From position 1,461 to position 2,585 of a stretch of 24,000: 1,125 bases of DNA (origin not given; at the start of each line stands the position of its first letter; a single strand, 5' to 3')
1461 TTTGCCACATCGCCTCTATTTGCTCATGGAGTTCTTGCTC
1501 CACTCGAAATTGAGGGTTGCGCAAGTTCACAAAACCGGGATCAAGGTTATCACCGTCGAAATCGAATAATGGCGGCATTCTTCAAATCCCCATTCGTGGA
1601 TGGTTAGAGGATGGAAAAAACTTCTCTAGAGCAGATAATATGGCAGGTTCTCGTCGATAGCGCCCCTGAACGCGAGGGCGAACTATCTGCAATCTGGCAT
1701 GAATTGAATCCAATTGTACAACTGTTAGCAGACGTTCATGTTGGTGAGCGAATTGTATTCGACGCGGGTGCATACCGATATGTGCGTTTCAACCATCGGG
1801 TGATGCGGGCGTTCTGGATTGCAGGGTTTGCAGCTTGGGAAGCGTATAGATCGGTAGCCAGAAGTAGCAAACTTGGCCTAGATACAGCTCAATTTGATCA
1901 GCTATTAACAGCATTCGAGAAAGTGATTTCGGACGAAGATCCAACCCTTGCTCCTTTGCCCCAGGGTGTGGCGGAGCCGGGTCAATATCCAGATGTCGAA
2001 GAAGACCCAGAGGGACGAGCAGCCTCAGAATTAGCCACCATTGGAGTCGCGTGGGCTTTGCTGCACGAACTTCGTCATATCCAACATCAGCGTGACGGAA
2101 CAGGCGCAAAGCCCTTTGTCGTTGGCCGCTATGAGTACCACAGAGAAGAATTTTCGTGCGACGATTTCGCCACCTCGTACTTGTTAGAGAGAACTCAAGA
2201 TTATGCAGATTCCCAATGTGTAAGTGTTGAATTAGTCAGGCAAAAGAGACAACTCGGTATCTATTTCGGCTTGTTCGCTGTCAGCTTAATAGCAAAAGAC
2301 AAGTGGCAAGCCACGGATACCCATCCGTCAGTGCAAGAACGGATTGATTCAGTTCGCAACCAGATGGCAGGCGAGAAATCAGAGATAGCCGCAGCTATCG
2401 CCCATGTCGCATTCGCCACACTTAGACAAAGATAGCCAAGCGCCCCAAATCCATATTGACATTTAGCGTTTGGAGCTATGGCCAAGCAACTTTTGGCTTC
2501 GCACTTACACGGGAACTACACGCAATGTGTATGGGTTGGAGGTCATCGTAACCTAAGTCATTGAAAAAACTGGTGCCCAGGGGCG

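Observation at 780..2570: Two-gene AT-richer cassette between the tRNA-Phe 3' end and a decapitated OMP gene: candidate uncharacterised defence / abortive-infection / TA-like module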

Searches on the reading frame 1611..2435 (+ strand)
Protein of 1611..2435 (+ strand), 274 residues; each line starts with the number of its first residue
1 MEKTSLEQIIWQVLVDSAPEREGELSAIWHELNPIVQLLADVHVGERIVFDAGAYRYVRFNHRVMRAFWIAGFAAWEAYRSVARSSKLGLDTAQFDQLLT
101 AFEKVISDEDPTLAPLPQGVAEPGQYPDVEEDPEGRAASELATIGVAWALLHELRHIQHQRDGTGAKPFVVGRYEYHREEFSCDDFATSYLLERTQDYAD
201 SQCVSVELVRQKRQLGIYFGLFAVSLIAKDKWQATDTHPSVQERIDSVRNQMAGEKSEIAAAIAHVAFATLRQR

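Call 5: search_protein_families(library=pfam, proteins=[window:1611-2435:+], max_evalue=1)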
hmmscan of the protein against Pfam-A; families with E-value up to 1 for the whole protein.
window:1611-2435:+ (274 aa): 1 family
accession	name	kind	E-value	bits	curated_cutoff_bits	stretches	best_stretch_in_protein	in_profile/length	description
PF10463.15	Peptidase_U49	-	5.9e-08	33.1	23.9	1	116-261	66-200/202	Peptidase U49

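Call 6: search_protein_families(library=padloc, proteins=[window:1611-2435:+], max_evalue=1)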
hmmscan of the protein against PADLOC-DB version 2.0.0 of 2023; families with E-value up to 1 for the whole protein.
window:1611-2435:+ (274 aa): 1 family
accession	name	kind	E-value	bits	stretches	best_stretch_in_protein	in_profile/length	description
PDLC02355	Lit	-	1.9e-16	58.2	1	5-268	6-256/290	Lit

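Call 7: search_protein_families(library=ncbifam, proteins=[window:1611-2435:+], max_evalue=1)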
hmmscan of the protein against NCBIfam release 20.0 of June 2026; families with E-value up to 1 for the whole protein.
window:1611-2435:+ (274 aa): 1 family
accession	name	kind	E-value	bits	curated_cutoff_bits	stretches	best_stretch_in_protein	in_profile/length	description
NF007238.0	PRK09672.1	equivalog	2.4e-23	82.8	274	1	9-269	11-275/309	phage exclusion protein Lit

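Call 8: search_protein_families(library=phrogs, proteins=[window:1611-2435:+], max_evalue=1)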
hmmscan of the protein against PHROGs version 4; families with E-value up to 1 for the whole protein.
window:1611-2435:+ (274 aa): 2 families
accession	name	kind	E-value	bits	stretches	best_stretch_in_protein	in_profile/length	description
phrog_34061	-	unknown function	8.4e-63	213.7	2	91-269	161-339/353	-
phrog_1914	-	unknown function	0.3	11.7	1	147-192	95-142/222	-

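Call 10: search_solved_structures(query=window:1611-2435:+, max_evalue=10)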
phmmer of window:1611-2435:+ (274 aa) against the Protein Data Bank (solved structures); distinct sequences matched with E-value up to 10: 3.
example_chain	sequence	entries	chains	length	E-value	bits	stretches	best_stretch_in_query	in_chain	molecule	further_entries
5v3g_D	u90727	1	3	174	0.57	13.3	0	156-171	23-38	PR domain zinc finger protein 9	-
5egb_A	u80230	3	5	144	0.69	13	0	156-171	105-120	Histone-lysine N-methyltransferase PRDM9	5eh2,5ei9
8b5w_A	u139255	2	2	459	0.98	12.5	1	224-271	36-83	cDNA FLJ12511 fis, clone NT2RM2001727, highly similar to Homo sapiens ubiquitin protein li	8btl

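Call 18: find_homologous_proteins(query=window:1611-2435:+, max_evalue=0.001)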
Query window:1611-2435:+ (274 aa): 109 proteins with E <= 0.001 among 1589 candidates.
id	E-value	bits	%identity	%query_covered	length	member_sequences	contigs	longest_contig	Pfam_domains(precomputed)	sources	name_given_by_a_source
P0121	1.1e-179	614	100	100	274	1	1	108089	PF10463.16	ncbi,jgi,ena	jgi:hypothetical protein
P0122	5.0e-106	372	64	96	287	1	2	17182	PF10463.16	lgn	-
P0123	7.2e-106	372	61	98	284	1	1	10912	PF10463.16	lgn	-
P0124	2.5e-105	370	62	93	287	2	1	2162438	PF10463.16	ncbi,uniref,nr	ncbi:phage exclusion protein Lit family protein [Labrys sp. KNU-23]|uniref:phage exclusion protein L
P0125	1.4e-103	364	60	93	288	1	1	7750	PF10463.16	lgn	-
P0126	3.7e-103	363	63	92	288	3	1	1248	PF10463.16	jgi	jgi:hypothetical protein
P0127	4.2e-103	363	62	98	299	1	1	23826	PF10463.16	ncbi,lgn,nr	ncbi:MAG: phage exclusion protein Lit family protein [Zavarzinia sp.]|nr:phage exclusion protein Lit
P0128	4.4e-102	360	60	93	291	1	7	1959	PF10463.16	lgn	-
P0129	1.8e-100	354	57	93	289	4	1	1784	PF10463.16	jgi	jgi:hypothetical protein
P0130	8.6e-100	352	60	99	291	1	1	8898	PF10463.16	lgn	-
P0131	2.3e-99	351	61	95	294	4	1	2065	PF10463.16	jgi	jgi:hypothetical protein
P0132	5.1e-99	350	60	93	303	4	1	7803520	PF10463.16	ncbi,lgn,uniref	ncbi:phage exclusion protein Lit family protein [Bradyrhizobium sp. LLZ17]|uniref:Phage exclusion pr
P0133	5.8e-99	349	62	95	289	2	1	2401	PF10463.16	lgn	-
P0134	1.8e-98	348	58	93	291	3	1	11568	PF10463.16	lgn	-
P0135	6.8e-98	346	59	93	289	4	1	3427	PF10463.16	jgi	jgi:Peptidase U49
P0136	8.6e-98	346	59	93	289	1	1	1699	PF10463.16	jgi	jgi:hypothetical protein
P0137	1.5e-97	345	57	93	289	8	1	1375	PF10463.16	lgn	-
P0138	2.2e-97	344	58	93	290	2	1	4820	PF10463.16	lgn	-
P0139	9.6e-97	342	57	93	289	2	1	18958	PF10463.16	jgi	jgi:hypothetical protein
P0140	1.3e-96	342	56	98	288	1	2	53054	PF10463.16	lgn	-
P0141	1.2e-95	338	58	98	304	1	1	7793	PF10463.16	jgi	jgi:hypothetical protein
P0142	1.3e-95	338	57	99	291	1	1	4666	PF10463.16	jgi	jgi:hypothetical protein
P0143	1.3e-95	338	61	95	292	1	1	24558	PF10463.16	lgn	-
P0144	1.7e-95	338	58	99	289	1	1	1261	PF10463.16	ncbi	-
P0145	2.8e-95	337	58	98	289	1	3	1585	PF10463.16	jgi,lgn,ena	-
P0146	4.8e-95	337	57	92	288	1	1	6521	PF10463.16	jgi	jgi:hypothetical protein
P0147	8.3e-95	336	57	98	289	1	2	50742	PF10463.16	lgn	-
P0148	9.1e-95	336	56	99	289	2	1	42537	PF10463.16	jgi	jgi:hypothetical protein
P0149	1.3e-94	335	60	88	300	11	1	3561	PF10463.16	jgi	jgi:hypothetical protein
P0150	1.4e-93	332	54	93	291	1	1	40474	PF10463.16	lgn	-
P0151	5.4e-93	330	61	84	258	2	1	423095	PF10463.16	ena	-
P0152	7.0e-93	329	59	88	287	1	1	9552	PF10463.16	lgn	-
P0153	5.8e-91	323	54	94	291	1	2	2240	PF10463.16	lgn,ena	-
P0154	3.0e-90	321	56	98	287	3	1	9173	PF10463.16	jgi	jgi:hypothetical protein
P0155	5.1e-89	317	55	93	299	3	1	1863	PF10463.16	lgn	-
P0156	2.7e-88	314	59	88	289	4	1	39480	PF10463.16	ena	-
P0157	3.5e-88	314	56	95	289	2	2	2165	PF10463.16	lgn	-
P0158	4.3e-88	314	51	97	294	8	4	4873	PF10463.16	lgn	-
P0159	7.9e-88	313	52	99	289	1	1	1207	PF10463.16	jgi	-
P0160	9.4e-88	313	52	95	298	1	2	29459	PF10463.16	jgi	jgi:hypothetical protein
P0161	1.1e-87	312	57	87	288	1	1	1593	PF10463.16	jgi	jgi:hypothetical protein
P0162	1.1e-87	312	53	98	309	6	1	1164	PF10463.16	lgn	-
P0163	2.1e-87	311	51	97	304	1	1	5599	PF10463.16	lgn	-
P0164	2.8e-87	311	53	99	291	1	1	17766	PF10463.16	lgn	-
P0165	4.3e-87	310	53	97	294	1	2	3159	PF10463.16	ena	-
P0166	1.3e-86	309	53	97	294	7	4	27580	PF10463.16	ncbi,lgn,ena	-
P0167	1.8e-86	308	53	97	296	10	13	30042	PF10463.16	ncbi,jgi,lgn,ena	-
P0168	7.8e-86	306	53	94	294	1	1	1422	PF10463.16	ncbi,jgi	jgi:hypothetical protein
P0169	1.3e-85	306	51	99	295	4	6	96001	PF10463.16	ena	-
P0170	1.4e-85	305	53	99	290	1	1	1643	PF10463.16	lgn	-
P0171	2.0e-85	305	54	93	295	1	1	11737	PF10463.16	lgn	-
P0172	3.2e-85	304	51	95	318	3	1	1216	PF10463.16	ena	-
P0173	3.6e-85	304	53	97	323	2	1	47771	PF10463.16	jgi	-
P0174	3.7e-85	304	55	89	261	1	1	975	PF10463.16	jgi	-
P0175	6.2e-85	303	52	97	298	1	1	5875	PF10463.16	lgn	-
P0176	8.5e-85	303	54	97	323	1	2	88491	PF10463.16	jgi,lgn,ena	-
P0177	1.6e-84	302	51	99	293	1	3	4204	PF10463.16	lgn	-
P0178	3.3e-84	301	51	98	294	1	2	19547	PF10463.16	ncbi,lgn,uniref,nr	ncbi:phage exclusion protein Lit family protein [Brucella anthropi]|uniref:Phage exclusion protein n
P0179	5.3e-84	300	54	95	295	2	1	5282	PF10463.16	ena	-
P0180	1.7e-83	299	53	97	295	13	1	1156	PF10463.16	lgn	-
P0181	1.2e-82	296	53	96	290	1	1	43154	PF10463.16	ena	-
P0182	1.3e-82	296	52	97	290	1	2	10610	PF10463.16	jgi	jgi:hypothetical protein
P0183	3.7e-82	294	50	97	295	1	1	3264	PF10463.16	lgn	-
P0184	7.7e-82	293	53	95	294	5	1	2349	PF10463.16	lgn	-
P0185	9.7e-82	293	53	88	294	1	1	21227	PF10463.16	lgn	-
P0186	1.5e-81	292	52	97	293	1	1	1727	PF10463.16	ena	-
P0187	2.5e-81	292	52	99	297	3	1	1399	PF10463.16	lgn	-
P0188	6.0e-81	290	49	98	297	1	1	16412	PF10463.16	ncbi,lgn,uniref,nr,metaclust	ncbi:phage exclusion protein Lit family protein [Pseudovibrio sp. POLY-S9]|uniref:phage exclusion pr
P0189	1.1e-80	289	51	96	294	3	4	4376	PF10463.16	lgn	-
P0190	1.7e-80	289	50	100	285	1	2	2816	PF10463.16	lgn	-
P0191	7.1e-80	287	52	99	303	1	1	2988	PF10463.16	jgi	jgi:hypothetical protein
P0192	6.1e-77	277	63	70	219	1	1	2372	PF10463.16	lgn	-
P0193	9.2e-77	277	52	97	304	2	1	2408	PF10463.16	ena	-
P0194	1.7e-76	276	49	97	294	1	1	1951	PF10463.16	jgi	jgi:hypothetical protein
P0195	6.4e-75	271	47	97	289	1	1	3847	PF10463.16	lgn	-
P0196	1.1e-73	266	49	94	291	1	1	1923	PF10463.16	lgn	-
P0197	7.5e-73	264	49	94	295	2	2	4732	PF10463.16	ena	-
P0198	6.6e-72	261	49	93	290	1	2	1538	PF10463.16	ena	-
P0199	2.3e-70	256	54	82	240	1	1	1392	PF10463.16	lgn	-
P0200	9.3e-70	254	59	69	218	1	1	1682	PF10463.16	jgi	jgi:hypothetical protein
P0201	2.0e-69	253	47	93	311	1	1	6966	PF10463.16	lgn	-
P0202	2.2e-69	252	46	94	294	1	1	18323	PF10463.16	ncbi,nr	ncbi:MAG: phage exclusion protein Lit family protein [Methylotenera sp.]|nr:phage exclusion protein 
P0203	1.8e-66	243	47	93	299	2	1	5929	PF10463.16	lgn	-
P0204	3.1e-66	242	52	82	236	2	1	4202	PF10463.16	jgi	jgi:Peptidase U49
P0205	1.6e-65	240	56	70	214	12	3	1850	PF10463.16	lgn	-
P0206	3.2e-65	239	45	91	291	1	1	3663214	PF10463.16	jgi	jgi:hypothetical protein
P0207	3.5e-65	239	42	95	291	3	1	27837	PF10463.16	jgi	jgi:Peptidase U49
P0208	3.3e-64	235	45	99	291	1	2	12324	PF10463.16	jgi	jgi:hypothetical protein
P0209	5.6e-64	235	56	69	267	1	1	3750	PF10463.16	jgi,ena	-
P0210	8.8e-64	234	44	95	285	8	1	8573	PF10463.16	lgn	-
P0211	4.7e-63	232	43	99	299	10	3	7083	PF10463.16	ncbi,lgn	-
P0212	1.1e-62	230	44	95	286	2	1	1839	PF10463.16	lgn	-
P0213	1.4e-62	230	45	95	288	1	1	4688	PF10463.16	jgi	jgi:hypothetical protein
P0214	1.8e-62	230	40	95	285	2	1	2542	PF10463.16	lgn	-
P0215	3.5e-60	222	52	76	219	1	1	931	PF10463.16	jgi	jgi:hypothetical protein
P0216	5.7e-59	218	43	99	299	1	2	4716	PF10463.16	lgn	-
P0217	1.3e-57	214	41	95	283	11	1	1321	PF10463.16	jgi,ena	-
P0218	5.3e-55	205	41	93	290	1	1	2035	PF10463.16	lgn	-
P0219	8.4e-55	205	57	61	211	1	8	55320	PF10463.16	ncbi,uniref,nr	ncbi:hypothetical protein LAV84_28735 [Rhizobium sp. VS19-DR104.2]|uniref:phage exclusion protein Li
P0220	2.9e-54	203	64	55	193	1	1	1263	PF10463.16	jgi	-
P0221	3.7e-49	186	39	90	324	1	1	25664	PF10463.16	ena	-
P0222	2.0e-48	184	40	97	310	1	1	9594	PF10463.16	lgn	-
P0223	2.8e-46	177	55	54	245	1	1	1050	PF10463.16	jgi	jgi:hypothetical protein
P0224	1.7e-40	158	60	46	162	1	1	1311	PF10463.16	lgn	-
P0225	3.8e-37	147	64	41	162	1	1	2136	PF10463.16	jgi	jgi:hypothetical protein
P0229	1.7e-6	46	26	76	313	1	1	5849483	PF10463.16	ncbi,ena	-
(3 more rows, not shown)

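Call 19: find_encoding_contigs(protein=P0121, flank=10000, max_places=4)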
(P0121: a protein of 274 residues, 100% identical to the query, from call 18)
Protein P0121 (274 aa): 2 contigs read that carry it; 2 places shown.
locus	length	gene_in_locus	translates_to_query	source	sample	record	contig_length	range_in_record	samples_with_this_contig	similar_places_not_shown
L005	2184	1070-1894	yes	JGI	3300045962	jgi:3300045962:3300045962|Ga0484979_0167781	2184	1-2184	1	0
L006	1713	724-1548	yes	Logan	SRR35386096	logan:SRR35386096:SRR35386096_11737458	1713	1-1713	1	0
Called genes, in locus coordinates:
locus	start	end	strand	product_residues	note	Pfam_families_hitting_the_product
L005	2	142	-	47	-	?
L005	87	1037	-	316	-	-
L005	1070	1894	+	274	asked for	PF10463:Peptidase_U49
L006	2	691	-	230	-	?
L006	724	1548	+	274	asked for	PF10463:Peptidase_U49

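Call 47: find_related_loci(query=window:1611-2435:+, collection=metagenome_contigs, flank=7000)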
Query window:1611-2435:+ (274 aa) in metagenome_contigs; peptide patterns used: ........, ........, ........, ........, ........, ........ (x = any residue, [..] = any of these).
98 stretches matched a pattern; 10 encode a relative of the query (tblastn E <= 1e-3); 10 distinct loci.
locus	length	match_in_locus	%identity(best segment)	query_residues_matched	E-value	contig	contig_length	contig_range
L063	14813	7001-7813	59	2-272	8e-105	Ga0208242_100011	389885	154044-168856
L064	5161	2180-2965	55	10-273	4e-93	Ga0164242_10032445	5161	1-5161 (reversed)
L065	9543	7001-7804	53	2-271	1e-92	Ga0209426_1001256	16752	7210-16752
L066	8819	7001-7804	53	2-271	1e-92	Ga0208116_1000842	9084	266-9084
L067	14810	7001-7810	53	2-273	9e-92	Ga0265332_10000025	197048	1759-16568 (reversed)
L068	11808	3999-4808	53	2-273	9e-92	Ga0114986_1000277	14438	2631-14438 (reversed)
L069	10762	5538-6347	53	2-273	2e-91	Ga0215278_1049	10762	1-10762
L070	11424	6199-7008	53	2-273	2e-91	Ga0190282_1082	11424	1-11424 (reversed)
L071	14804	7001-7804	53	2-271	5e-91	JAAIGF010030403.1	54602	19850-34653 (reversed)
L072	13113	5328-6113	54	10-273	1e-90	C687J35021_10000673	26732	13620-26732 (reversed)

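Call 49: search_protein_families(library=pfam, proteins=[L067:4296-6956:+, L064:982-2112:+, L071:5940-6965:+, L066:4151-6565:+, L063:6431-6922:-, L063:4503-5864:-, L063:1092-4196:+], max_evalue=0.001)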
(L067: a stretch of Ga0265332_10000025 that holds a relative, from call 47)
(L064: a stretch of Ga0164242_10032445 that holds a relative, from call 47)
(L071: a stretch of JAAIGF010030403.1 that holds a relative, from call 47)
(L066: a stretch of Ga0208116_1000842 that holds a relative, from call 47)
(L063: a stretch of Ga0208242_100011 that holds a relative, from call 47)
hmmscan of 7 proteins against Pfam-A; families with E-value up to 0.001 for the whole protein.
L067:4296-6956:+ (886 aa): 3 families
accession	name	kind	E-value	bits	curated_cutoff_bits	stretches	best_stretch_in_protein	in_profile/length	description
PF13166.12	AAA_13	-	1.5e-19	70.7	36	1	392-704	257-577/713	AAA domain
PF13304.12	AAA_21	-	4.5e-09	37.2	27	1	629-701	233-303/304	AAA domain, putative AbiEii toxin, Type IV TA system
PF02463.25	SMC_N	-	1.1e-08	35.2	40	1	465-698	135-199/220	RecF/RecN/SMC N terminal domain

L064:982-2112:+ (376 aa): 0 families

L071:5940-6965:+ (341 aa): 0 families

L066:4151-6565:+ (804 aa): 2 families
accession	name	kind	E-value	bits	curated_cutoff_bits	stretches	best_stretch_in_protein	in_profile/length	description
PF02687.27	FtsX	-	4.5e-25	88.5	25.5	2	680-797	4-119/120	FtsX-like permease C-terminal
PF12704.14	MacB_PCD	-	1.8e-13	51.7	27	1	432-611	3-180/207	MacB-like periplasmic core domain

L063:6431-6922:- (163 aa): 1 family
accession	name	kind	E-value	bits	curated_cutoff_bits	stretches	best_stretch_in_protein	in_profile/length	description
PF22522.2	DUF6998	-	0.00032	21.1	27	1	37-76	27-66/136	Family of unknown function (DUF6998)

L063:4503-5864:- (453 aa): 4 families
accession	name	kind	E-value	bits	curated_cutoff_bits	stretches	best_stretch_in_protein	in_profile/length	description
PF00589.27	Phage_integrase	-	3.4e-15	56.7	27.1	1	227-389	2-169/172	Phage integrase family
PF13356.12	Arm-DNA-bind_3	-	4.5e-14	52.8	27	1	4-89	1-81/83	Arm DNA-binding domain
PF22022.2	Phage_int_M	-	6.9e-09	36.3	27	1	131-174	26-70/96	Phage integrase central domain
PF14659.12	Phage_int_SAM_3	-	5.9e-06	26.8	22.6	1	122-161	18-57/58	Phage integrase, N-terminal SAM-like domain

L063:1092-4196:+ (1034 aa): 5 families
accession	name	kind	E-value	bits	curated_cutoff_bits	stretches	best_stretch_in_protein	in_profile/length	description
PF00270.35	DEAD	-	2.5e-21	76.5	26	1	292-451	4-160/167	DEAD/DEAH box helicase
PF00656.27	Peptidase_C14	-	5.1e-12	46.4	21.4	1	6-232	5-225/233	Caspase domain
PF00271.37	Helicase_C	-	3.5e-09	37.3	23.5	1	578-659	36-110/110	Helicase conserved C-terminal domain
PF04851.21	ResIII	-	0.00025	21.4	22.5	1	289-413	5-134/164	Type III restriction enzyme, res subunit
PF22527.2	DEXQc_Suv3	-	0.00084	19.4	27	0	311-425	20-114/154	DEXQ-box helicase domain of Suv3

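Call 50: search_protein_families(library=padloc, proteins=[L067:4296-6956:+, L064:982-2112:+, L071:5940-6965:+, L066:4151-6565:+, L063:6431-6922:-, L063:4503-5864:-, L063:1092-4196:+], max_evalue=0.001)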
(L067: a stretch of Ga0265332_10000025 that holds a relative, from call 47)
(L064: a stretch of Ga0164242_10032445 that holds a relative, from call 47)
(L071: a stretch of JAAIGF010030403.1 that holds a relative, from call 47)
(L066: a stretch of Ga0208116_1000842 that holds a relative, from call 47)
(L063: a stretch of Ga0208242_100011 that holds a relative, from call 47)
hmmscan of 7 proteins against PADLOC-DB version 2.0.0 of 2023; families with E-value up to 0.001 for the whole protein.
L067:4296-6956:+ (886 aa): 18 families
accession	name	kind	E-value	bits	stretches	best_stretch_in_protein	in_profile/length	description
PDLC04891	PDC-S06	-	7e-221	734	1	9-865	1-856/858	-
PDLC04893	PDC-S06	-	7.7e-169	561.8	1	11-866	4-860/862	-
PDLC04888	PDC-S06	-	4.5e-83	277.8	1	16-810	16-794/851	-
PDLC04892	PDC-S06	-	6.3e-65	217.9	1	77-702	62-679/843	-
PDLC04135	mad3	-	4.6e-16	57.3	1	460-700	144-326/374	mads_3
PDLC04886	PDC-S06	-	3.3e-15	53.9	1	390-709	255-584/727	-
PDLC04894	PDC-S06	-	6.6e-14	49.4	1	414-704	310-577/740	-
PDLC04887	PDC-S06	-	2.6e-13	47.5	1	419-674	340-589/790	-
PDLC04890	PDC-S06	-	5.9e-11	39.7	1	390-700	256-576/732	-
PDLC04895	PDC-S06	-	1.8e-10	38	1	431-698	355-630/784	-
PDLC02980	AriA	-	3.8e-10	38.2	1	617-700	221-302/304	-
PDLC03859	LmuB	-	1.8e-09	35.3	1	283-709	252-597/611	-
PDLC04889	PDC-S06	-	2.9e-07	27.4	1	504-699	294-484/693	-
PDLC04897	PDC-S06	-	3e-07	27.4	1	536-700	410-581/727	-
PDLC02360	PrrC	-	1.1e-05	22.6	1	662-711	175-228/372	PrrC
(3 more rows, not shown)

L064:982-2112:+ (376 aa): 0 families

L071:5940-6965:+ (341 aa): 0 families

L066:4151-6565:+ (804 aa): 0 families

L063:6431-6922:- (163 aa): 3 families
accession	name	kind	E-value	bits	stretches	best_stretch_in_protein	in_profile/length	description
PDLC03212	mREase_II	-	8e-47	157.1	1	1-159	1-159/161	Type II methyl-directed restriction enzyme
PDLC03214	mREase_II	-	3.1e-07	28.7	1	28-123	25-125/164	Type II methyl-directed restriction enzyme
PDLC03208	mREase_II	-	1.1e-06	26.9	1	31-156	23-140/143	Type II methyl-directed restriction enzyme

L063:4503-5864:- (453 aa): 0 families

L063:1092-4196:+ (1034 aa): 34 families (the best 25 are shown)
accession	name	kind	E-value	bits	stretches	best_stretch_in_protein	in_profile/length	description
PDLC00194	HamB1|HamB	-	4.3e-31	105.6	2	292-474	233-419/995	DEAD-box helicase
PDLC04531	PDC-M23B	-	7.6e-31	105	2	575-696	619-737/1060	-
PDLC00174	HamB1|HamB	-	1.3e-29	100.7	1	303-657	317-694/1163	DEAD-box helicase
PDLC00192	HamB1|HamB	-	1.2e-27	94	2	289-463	270-446/1104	DEAD-box helicase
PDLC00186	HamB1|HamB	-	1.2e-26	91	2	520-664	382-527/864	DEAD-box helicase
PDLC03960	SngC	-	3.8e-26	90.1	1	287-692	24-392/720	-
PDLC00188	HamB1|HamB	-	3.8e-25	86.2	2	296-462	250-420/1037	DEAD-box helicase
PDLC00187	HamB1|HamB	-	2.8e-23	80.2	2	529-673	378-522/851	DEAD-box helicase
PDLC00200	HamB2|HamB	-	8.3e-23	78.3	2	576-725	440-584/865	DEAD-box helicase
PDLC00178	HamB1|HamB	-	2.4e-22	76.7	2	296-462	253-423/830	DEAD-box helicase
PDLC00185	HamB1|HamB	-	1.9e-18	63.8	2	579-672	438-528/871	DEAD-box helicase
PDLC00180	HamB1|HamB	-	2.4e-17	60.7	1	530-676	299-443/709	DEAD-box helicase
PDLC02503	BrxHI|BrxHII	-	5.7e-17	59.3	1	286-466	23-208/698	BrxHI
PDLC00190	HamB1|HamB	-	1.5e-16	58.1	1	576-682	425-528/866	DEAD-box helicase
PDLC00201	HamB2|HamB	-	2.4e-16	57.3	2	576-676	348-445/721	DEAD-box helicase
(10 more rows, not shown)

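Call 75: search_solved_structures(query=A3, max_evalue=1)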
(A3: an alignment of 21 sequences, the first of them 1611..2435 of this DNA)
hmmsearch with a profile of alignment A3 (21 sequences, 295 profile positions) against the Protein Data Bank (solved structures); distinct sequences matched with E-value up to 1: 2.
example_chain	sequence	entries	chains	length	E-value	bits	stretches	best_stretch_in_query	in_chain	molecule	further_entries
5acf_A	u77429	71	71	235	0.29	13.4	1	105-140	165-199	LYTIC POLYSACCHARIDE MONOOXYGENASE | Auxiliary activity 9 | Endo-beta-1,4-glucanase D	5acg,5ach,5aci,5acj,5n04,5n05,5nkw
8b5w_A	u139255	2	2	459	0.78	12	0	232-289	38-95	cDNA FLJ12511 fis, clone NT2RM2001727, highly similar to Homo sapiens ubiquitin protein li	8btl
